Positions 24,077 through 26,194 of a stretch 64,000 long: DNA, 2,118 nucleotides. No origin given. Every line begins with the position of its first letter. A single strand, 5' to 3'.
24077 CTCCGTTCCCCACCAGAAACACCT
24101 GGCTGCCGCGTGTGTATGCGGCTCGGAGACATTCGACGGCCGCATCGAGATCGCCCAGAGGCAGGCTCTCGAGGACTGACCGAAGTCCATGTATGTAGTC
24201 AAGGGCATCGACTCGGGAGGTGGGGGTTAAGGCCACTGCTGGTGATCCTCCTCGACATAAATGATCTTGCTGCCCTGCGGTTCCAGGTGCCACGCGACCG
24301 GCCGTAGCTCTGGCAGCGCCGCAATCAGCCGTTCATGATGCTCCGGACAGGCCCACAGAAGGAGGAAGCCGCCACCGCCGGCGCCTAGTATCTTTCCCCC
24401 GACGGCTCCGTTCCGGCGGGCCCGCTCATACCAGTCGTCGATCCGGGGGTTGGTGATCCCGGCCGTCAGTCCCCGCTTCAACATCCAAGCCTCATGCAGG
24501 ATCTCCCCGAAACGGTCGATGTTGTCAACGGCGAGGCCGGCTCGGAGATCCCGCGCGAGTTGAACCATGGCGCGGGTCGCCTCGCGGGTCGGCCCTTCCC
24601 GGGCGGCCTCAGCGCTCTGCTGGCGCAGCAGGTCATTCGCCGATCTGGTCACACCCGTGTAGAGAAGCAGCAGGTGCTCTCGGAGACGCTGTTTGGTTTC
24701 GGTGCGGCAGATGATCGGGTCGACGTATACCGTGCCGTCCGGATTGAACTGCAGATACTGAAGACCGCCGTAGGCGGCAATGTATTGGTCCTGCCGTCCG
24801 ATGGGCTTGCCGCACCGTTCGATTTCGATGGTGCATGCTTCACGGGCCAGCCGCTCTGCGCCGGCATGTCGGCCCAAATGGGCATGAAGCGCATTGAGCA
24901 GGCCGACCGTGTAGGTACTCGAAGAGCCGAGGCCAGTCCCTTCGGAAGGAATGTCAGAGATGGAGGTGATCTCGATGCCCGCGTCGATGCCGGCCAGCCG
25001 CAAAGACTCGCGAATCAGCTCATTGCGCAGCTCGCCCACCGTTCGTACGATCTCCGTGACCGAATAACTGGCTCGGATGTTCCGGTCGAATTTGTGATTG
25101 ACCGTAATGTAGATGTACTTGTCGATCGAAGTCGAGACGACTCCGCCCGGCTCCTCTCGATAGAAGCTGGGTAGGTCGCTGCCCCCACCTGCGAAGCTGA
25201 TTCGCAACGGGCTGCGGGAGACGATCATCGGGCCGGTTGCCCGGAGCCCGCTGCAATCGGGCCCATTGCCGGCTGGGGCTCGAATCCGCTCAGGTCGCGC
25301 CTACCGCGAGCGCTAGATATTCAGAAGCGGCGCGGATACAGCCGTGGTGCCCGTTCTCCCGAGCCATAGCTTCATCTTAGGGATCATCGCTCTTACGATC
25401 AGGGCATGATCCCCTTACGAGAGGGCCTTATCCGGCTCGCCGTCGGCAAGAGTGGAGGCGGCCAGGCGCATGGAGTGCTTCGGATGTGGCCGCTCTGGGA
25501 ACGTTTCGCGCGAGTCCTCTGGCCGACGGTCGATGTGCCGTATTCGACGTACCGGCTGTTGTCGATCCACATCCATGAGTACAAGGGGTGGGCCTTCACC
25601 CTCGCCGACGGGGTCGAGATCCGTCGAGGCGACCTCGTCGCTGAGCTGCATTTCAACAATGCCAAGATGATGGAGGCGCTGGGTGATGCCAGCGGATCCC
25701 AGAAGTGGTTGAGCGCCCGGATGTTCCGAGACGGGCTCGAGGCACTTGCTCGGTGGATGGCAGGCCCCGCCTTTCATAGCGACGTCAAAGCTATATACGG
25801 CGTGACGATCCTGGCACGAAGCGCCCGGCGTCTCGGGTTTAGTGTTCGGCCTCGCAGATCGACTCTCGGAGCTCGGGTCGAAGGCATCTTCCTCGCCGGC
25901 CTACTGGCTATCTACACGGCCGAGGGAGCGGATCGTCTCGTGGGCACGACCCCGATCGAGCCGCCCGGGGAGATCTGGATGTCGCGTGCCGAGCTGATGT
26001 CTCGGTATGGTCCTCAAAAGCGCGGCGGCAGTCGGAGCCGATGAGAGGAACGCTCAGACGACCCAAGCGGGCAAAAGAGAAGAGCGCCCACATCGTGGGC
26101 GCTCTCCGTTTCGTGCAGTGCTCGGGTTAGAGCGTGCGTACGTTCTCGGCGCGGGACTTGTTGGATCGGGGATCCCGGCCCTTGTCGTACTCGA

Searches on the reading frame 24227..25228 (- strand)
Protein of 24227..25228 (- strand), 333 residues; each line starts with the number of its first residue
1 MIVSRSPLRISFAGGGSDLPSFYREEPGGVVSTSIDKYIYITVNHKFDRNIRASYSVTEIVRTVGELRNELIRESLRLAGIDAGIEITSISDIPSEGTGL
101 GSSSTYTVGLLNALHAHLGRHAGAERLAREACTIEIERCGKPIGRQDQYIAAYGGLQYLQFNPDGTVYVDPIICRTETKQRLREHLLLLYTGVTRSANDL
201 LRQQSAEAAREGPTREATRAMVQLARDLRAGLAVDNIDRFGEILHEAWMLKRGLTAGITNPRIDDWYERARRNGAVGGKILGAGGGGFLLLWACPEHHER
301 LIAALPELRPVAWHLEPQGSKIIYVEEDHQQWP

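Call 4: search_protein_families(library=pfam, proteins=[window:24227-25228:-], max_evalue=0.01)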
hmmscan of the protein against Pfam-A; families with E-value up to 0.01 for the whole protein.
window:24227-25228:- (333 aa): 2 families
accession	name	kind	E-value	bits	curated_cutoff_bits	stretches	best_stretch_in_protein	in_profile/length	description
PF00288.32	GHMP_kinases_N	-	4.3e-14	52.9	22.3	1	77-155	15-87/87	GHMP kinases N terminal domain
PF08544.19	GHMP_kinases_C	-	1.7e-10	41.6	21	1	233-306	6-80/85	GHMP kinases C terminal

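Call 5: search_protein_families(library=ncbifam, proteins=[window:24227-25228:-], max_evalue=0.01)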
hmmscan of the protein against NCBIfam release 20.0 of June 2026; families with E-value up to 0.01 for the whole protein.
window:24227-25228:- (333 aa): 10 families
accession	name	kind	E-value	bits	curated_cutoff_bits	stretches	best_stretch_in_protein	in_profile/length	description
NF049969.1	GlMnHpPKinHddA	equivalog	3e-42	145.3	600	1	2-305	3-316/338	D-glycero-D-manno-heptose 7-phosphate kinase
NF009948.0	PRK13412.1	equivalog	1.3e-29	102.5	721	1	78-293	720-935/974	bifunctional fucokinase/fucose-1-phosphate guanylyltransferase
TIGR00549.1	mevalon_kin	equivalog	1.4e-21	77.2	163.05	1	34-290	23-274/276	mevalonate kinase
NF003036.0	PRK03926.1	equivalog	2.8e-12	46.4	403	1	71-303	63-277/302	mevalonate kinase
NF001816.0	PRK00555.1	equivalog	5.9e-10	38.6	509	2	77-155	83-161/363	galactokinase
NF003006.0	PRK03817.1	equivalog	1.6e-07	30.6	443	0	85-158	88-160/352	galactokinase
TIGR00131.1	gal_kin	equivalog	8.8e-05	21.6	226.65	0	46-155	76-180/388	galactokinase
NF002288.1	PRK01212.1-4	equivalog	0.0002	20.5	194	1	77-158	69-148/303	homoserine kinase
TIGR01920.1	Shik_kin_archae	equivalog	0.00067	19.1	126.85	1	52-134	37-118/266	shikimate kinase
NF003705.0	PRK05322.1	equivalog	0.0021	16.9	385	0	210-287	264-343/388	galactokinase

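Call 16: find_homologous_proteins(query=window:24227-25228:-)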
Query window:24227-25228:- (333 aa): 7993 proteins with E <= 0.001 among 8000 candidates; the best 120 are listed.
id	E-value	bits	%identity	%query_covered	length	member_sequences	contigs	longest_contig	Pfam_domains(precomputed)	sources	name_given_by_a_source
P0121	1.1e-221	753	100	100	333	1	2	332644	PF00288.33,PF08544.19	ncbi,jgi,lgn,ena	-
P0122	1.1e-154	533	71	98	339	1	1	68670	PF00288.33,PF08544.19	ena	-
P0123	1.5e-154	532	73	100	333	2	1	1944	PF00288.33,PF08544.19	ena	-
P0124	2.1e-153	529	72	98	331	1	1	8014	PF00288.33,PF08544.19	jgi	jgi:D-glycero-alpha-D-manno-heptose-7-phosphate kinase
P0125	1.7e-152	526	71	98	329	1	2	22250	PF00288.33,PF08544.19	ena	-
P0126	2.0e-152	525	71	98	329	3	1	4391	PF00288.33,PF08544.19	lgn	-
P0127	3.0e-152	525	72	98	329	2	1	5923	PF00288.33,PF08544.19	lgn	-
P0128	7.5e-152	523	72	98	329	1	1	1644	PF00288.33,PF08544.19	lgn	-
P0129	4.0e-151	521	70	98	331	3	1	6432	PF00288.33,PF08544.19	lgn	-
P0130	4.4e-151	521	70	98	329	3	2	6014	PF00288.33,PF08544.19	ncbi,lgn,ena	-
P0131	5.0e-151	521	70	98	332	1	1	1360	PF00288.33,PF08544.19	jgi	jgi:D-glycero-alpha-D-manno-heptose-7-phosphate kinase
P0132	5.9e-151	520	71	100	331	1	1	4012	PF00288.33,PF08544.19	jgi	jgi:D-glycero-alpha-D-manno-heptose-7-phosphate kinase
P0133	1.2e-150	519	71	98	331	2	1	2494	PF00288.33,PF08544.19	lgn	-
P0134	1.4e-150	519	70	98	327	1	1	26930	PF00288.33,PF08544.19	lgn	-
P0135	1.6e-150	519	70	98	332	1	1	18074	PF00288.33,PF08544.19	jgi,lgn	jgi:D-glycero-alpha-D-manno-heptose-7-phosphate kinase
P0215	2.6e-146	505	70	98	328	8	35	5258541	PF00288.33,PF08544.19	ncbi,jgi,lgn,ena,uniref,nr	ncbi:MAG TPA: GHMP kinase [Chloroflexus aurantiacus]|jgi:D-glycero-alpha-D-manno-heptose-7-phosphate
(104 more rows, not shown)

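Call 17: find_encoding_contigs(protein=P0215, flank=8000, max_places=3)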
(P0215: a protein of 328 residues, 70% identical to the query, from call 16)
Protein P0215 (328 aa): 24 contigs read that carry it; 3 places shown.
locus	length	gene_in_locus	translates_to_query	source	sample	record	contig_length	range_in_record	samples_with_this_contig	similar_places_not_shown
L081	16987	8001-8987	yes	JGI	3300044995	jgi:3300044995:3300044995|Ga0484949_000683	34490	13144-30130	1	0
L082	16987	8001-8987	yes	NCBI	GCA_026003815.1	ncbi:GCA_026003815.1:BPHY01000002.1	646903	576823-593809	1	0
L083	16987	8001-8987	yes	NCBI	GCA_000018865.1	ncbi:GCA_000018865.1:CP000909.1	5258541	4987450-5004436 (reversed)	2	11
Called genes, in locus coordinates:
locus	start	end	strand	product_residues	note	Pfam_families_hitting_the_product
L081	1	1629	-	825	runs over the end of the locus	-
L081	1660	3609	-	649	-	-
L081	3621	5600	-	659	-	PF13807:GNVR (weak)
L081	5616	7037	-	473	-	PF25917:BSH_RND (faint)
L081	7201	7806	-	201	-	PF08645:PNK3P (weak), PF00702:Hydrolase, PF13419:HAD_2 (weak), PF13242:Hydrolase_like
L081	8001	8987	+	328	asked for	PF00288:GHMP_kinases_N, PF08544:GHMP_kinases_C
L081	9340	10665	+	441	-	PF24517:CBM96 (faint)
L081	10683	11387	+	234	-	-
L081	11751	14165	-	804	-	PF01804:Penicil_amidase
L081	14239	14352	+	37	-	-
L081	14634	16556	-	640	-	PF00122:E1-E2_ATPase, PF00702:Hydrolase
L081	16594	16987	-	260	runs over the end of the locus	PF01978:TrmB, PF11495:TrmB_EBD_N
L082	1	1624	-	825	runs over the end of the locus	-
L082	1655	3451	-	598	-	-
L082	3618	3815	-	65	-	-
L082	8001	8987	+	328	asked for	PF00288:GHMP_kinases_N, PF08544:GHMP_kinases_C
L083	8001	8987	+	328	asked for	PF00288:GHMP_kinases_N, PF08544:GHMP_kinases_C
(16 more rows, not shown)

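Call 18: find_encoding_contigs(protein=P0122, flank=8000, max_places=2)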
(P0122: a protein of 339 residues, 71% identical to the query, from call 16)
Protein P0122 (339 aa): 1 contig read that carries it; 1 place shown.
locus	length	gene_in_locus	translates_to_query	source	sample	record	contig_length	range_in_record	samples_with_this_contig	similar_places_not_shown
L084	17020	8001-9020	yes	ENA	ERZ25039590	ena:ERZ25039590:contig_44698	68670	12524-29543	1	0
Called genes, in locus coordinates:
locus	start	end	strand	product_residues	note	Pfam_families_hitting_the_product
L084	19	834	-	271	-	PF02475:TRM5-TYW2_MTfase, PF05050:Methyltransf_21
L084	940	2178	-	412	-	PF13641:Glyco_tranf_2_3, PF00535:Glycos_transf_2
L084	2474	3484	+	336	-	PF01370:Epimerase, PF04321:RmlD_sub_bind, PF16363:GDP_Man_Dehyd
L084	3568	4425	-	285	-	PF13641:Glyco_tranf_2_3, PF00535:Glycos_transf_2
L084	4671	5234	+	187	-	-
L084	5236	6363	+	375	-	PF13641:Glyco_tranf_2_3 (weak), PF00535:Glycos_transf_2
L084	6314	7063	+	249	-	PF08645:PNK3P (weak), PF13419:HAD_2 (faint), PF00702:Hydrolase (weak), PF13242:Hydrolase_like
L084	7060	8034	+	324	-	PF01073:3Beta_HSD, PF01370:Epimerase, PF02719:Polysacc_synt_2, PF04321:RmlD_sub_bind, PF05368:NmrA (weak), PF07993:NAD_binding_4 (faint), PF13460:NAD_binding_10, PF16363:GDP_Man_Dehyd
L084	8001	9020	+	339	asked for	PF00288:GHMP_kinases_N, PF08544:GHMP_kinases_C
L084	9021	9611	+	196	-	PF13580:SIS_2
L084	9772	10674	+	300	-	PF00722:Glyco_hydro_16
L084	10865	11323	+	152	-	PF01943:Polysacc_synt (weak)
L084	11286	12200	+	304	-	-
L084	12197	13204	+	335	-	PF13469:Sulfotransfer_3 (faint)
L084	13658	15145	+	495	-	-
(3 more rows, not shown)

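Call 28: find_related_loci(query=window:24227-25228:-, collection=metagenome_contigs, flank=10000)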
Query window:24227-25228:- (333 aa) in metagenome_contigs; peptide patterns used: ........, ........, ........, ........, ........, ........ (x = any residue, [..] = any of these).
600 stretches matched a pattern (row limit reached: there are more); 558 encode a relative of the query (tblastn E <= 1e-3); the best 80 are kept; 80 distinct loci.
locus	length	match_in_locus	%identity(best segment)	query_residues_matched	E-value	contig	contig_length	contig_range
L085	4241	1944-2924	70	1-327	5e-141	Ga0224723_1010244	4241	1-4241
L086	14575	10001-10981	68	1-327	4e-135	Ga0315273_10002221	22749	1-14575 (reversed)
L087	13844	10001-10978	65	1-327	4e-133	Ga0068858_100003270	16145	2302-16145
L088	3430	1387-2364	65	1-327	8e-134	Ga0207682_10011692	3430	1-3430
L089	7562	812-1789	64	1-326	1e-129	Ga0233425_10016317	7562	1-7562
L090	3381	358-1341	66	1-328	7e-134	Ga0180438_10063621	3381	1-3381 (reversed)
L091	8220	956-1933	65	1-327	1e-129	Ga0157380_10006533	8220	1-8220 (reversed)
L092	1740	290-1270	68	1-327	2e-139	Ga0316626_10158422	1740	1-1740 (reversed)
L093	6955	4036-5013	65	1-327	3e-129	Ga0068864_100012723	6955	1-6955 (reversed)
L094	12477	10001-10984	65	1-328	5e-129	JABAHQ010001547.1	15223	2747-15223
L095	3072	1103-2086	64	1-328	1e-133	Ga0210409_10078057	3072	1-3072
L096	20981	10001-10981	68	1-327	1e-128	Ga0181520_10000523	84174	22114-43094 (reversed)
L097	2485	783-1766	67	1-328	2e-134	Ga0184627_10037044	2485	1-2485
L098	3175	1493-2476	66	1-328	2e-130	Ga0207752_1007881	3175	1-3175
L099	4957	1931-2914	65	1-328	1e-125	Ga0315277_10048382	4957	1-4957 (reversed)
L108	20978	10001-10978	63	1-327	1e-110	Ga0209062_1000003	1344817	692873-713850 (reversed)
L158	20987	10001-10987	64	1-328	2e-126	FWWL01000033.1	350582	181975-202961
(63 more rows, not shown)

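Call 31: find_encoding_contigs(protein=P0121, flank=1000, max_places=2)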
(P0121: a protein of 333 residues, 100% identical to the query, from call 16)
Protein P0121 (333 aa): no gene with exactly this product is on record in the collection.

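Call 32: list_cluster_members(proteins=[P0121, P0001])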
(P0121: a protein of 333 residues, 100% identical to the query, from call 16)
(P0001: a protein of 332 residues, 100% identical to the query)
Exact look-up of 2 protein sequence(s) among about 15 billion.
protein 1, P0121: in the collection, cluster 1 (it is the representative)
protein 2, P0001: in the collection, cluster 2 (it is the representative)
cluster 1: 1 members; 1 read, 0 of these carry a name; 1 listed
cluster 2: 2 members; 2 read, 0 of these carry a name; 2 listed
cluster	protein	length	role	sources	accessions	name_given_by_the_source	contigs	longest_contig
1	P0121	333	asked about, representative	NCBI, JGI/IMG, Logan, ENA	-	-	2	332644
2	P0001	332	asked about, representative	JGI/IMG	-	-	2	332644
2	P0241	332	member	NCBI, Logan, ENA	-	-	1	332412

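Call 60: search_solved_structures(query=window:24227-25228:-, max_evalue=0.00001, show_alignments=1)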
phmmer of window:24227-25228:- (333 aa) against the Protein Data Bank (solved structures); distinct sequences matched with E-value up to 0.00001: 14.
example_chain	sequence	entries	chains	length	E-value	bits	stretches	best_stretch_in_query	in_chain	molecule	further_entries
3k85_A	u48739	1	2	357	3.2e-39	138.3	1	2-309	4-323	D-glycero-D-manno-heptose 1-phosphate kinase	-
4usm_A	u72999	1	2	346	4.7e-34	121.4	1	2-307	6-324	PUTATIVE SUGAR KINASE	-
4usk_A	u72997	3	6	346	9.2e-34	120.4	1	2-307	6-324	PUTATIVE SUGAR KINASE | SUGAR KINASE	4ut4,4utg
4n3o_A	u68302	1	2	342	4.4e-33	118.2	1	4-306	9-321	Putative D-glycero-D-manno-heptose 7-phosphate kinase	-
9iip_A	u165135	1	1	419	8e-16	61.4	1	78-298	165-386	L-fucokinase/L-fucose-1-P guanylyltransferase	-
5yys_A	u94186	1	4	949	1.3e-14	57.5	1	78-298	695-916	L-fucokinase, L-fucose-1-P guanylyltransferase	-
9iit_A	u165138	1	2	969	1.5e-14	57.3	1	78-297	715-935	L-fucokinase/L-fucose-1-P guanylyltransferase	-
6mde_A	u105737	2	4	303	1.3e-08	37.8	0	81-157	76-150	Mevalonate kinase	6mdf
4hac_A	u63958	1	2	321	1.7e-08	37.4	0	81-157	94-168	Mevalonate kinase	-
2x7i_A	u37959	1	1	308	1e-06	31.5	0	71-293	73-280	MEVALONATE KINASE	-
8teb_A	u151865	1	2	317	4.8e-06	29.3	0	256-296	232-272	Mevalonate kinase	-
1s4e_A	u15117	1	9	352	7.1e-06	28.7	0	71-196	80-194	Galactokinase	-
1kkh_A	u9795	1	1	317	9.6e-06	28.3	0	83-304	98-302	Mevalonate Kinase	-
1vis_A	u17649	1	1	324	9.8e-06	28.3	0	83-304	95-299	Mevalonate kinase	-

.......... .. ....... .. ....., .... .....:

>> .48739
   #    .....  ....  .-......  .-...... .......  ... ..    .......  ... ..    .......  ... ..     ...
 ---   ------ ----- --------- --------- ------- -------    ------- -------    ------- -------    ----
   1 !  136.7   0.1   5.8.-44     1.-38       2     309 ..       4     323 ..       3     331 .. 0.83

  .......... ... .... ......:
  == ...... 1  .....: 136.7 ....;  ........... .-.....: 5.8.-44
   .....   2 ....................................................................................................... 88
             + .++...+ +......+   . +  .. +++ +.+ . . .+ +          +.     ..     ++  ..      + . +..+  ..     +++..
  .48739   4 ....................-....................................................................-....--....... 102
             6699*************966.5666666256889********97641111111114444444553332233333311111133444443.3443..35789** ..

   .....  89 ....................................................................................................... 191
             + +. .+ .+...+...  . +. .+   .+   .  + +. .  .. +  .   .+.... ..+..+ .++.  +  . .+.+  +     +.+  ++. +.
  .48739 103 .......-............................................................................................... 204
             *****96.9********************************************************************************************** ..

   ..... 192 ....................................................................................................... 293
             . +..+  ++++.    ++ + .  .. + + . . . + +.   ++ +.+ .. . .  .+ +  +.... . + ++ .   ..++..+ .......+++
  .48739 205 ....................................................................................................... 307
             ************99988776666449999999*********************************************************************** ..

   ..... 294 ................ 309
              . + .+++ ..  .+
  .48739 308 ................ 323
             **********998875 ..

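Call 79: search_protein_families(library=pfam, proteins=[L158:8838-10004:+, L158:7856-8794:-, L158:6462-7859:-, L158:11700-12191:+, L086:8733-10004:+, L086:10990-12057:+, L086:12157-13158:+, L096:8191-9000:+, L096:10800-12353:+, L108:8637-9980:-], max_evalue=0.00001)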
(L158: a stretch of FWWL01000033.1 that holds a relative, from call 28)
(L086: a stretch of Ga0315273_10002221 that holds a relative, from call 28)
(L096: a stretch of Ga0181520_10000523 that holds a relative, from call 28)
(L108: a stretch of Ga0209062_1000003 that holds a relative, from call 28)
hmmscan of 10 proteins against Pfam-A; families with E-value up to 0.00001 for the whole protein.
L158:8838-10004:+ (388 aa): 7 families
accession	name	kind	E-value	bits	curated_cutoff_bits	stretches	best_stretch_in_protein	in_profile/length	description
PF01370.27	Epimerase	-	2.2e-64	217.6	20.9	1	65-311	1-240/240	NAD dependent epimerase/dehydratase family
PF16363.11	GDP_Man_Dehyd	-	2.9e-56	191.8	27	1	66-365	1-323/332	GDP-mannose 4,6 dehydratase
PF04321.23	RmlD_sub_bind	-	1e-19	71.2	27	1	63-214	1-136/287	RmlD substrate binding domain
PF01073.25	3Beta_HSD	-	1.4e-11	44.4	22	1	66-187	1-127/280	3-beta hydroxysteroid dehydrogenase/isomerase family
PF02719.21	Polysacc_synt_2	-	1.2e-10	41.5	20.2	1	65-235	1-173/293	Polysaccharide biosynthesis protein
PF13460.12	NAD_binding_10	-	8.9e-10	39.2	27.2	1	69-229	1-142/184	NAD(P)H-binding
PF05368.20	NmrA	-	2.1e-08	34.5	27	1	63-180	3-108/298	NmrA-like family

L158:7856-8794:- (312 aa): 3 families
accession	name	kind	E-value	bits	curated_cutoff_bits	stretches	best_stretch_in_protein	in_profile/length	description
PF02563.21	Poly_export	-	2.3e-20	73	28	1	114-186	4-76/77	Polysaccharide biosynthesis/export protein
PF10531.15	SLBB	-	8.6e-10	38.7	27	1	194-242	2-49/55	SLBB domain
PF22461.2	SLBB_2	-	2.6e-09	37.5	27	1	192-274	1-79/79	SLBB domain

L158:6462-7859:- (465 aa): 1 family
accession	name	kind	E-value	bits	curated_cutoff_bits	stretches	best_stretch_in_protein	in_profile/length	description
PF02706.20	Wzz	-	1.1e-08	35.6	25.5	1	20-101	12-90/91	Chain length determinant protein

L158:11700-12191:+ (163 aa): 0 families

L086:8733-10004:+ (423 aa): 8 families
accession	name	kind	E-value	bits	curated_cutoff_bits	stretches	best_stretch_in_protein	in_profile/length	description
PF01370.27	Epimerase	-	5.3e-60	203.3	20.9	1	100-346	1-240/240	NAD dependent epimerase/dehydratase family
PF16363.11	GDP_Man_Dehyd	-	5.7e-55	187.5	27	1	101-400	1-323/332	GDP-mannose 4,6 dehydratase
PF04321.23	RmlD_sub_bind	-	5.5e-18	65.5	27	1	98-253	1-140/287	RmlD substrate binding domain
PF01073.25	3Beta_HSD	-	1.2e-15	57.7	22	1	101-344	1-247/280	3-beta hydroxysteroid dehydrogenase/isomerase family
PF02719.21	Polysacc_synt_2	-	6e-11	42.5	20.2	1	100-270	1-173/293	Polysaccharide biosynthesis protein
PF13460.12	NAD_binding_10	-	5e-10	40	27.2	1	104-249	1-131/184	NAD(P)H-binding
PF05368.20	NmrA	-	1e-09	38.9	27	1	99-215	4-108/298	NmrA-like family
PF07993.18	NAD_binding_4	-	4.8e-06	26.4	20.1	0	161-255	86-194/258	Male sterility protein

L086:10990-12057:+ (355 aa): 2 families
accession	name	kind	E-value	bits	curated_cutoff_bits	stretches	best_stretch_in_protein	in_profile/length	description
PF03016.20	Exostosin_GT47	-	1.1e-10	41.8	33.4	1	239-313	212-290/293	Exostosin GT47 domain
PF24785.1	RXYLT1_C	-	4.3e-07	30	27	1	238-282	64-108/187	RXYLT1 C-terminal domain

L086:12157-13158:+ (333 aa): 3 families
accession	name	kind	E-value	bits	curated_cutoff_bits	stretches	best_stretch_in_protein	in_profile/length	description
PF01408.29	GFO_IDH_MocA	-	1.9e-30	106.4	24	1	2-120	1-120/120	Oxidoreductase family, NAD-binding Rossmann fold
PF22725.1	GFO_IDH_MocA_C3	-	1.6e-17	64.1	27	1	129-238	2-123/124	GFO/IDH/MocA C-terminal domain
PF02894.22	GFO_IDH_MocA_C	-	4.9e-10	40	22.9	1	132-325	1-214/218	Oxidoreductase family, C-terminal alpha/beta domain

L096:8191-9000:+ (269 aa): 1 family
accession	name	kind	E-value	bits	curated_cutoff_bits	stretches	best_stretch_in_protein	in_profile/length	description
PF00535.33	Glycos_transf_2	-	4.2e-21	76.1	23.3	1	9-170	2-167/168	Glycosyl transferase family 2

L096:10800-12353:+ (517 aa): 3 families
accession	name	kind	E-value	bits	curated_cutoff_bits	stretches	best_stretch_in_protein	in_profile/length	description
PF00534.26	Glycos_transf_1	-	1.8e-33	115.9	26.4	1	294-453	13-172/172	Glycosyl transferases group 1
PF13692.12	Glyco_trans_1_4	-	1.3e-29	103.7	27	1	297-439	2-142/142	Glycosyl transferases group 1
PF13524.12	Glyco_trans_1_2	-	3.1e-08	34.1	25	1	348-469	27-144/144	Glycosyl transferase-like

L108:8637-9980:- (447 aa): 1 family
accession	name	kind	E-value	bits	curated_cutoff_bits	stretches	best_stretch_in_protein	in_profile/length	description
PF02684.21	LpxB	-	5e-08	32.6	22.6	1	223-327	186-287/374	Lipid-A-disaccharide synthetase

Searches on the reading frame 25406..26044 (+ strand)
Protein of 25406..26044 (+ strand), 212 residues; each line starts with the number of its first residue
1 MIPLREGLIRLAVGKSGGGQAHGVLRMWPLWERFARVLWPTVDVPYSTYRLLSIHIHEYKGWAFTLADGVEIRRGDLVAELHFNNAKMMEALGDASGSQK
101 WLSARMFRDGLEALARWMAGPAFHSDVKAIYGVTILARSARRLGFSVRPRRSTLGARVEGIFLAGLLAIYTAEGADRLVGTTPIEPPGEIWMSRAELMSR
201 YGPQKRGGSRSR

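Call 7: search_protein_families(library=pfam, proteins=[window:25406-26044:+], max_evalue=0.001)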
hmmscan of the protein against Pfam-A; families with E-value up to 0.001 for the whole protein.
window:25406-26044:+ (212 aa): 1 family
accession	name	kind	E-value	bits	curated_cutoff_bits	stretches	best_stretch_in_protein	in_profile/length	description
PF22790.2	YkoP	-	1.8e-35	122.2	27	1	24-201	4-183/183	YkoP domain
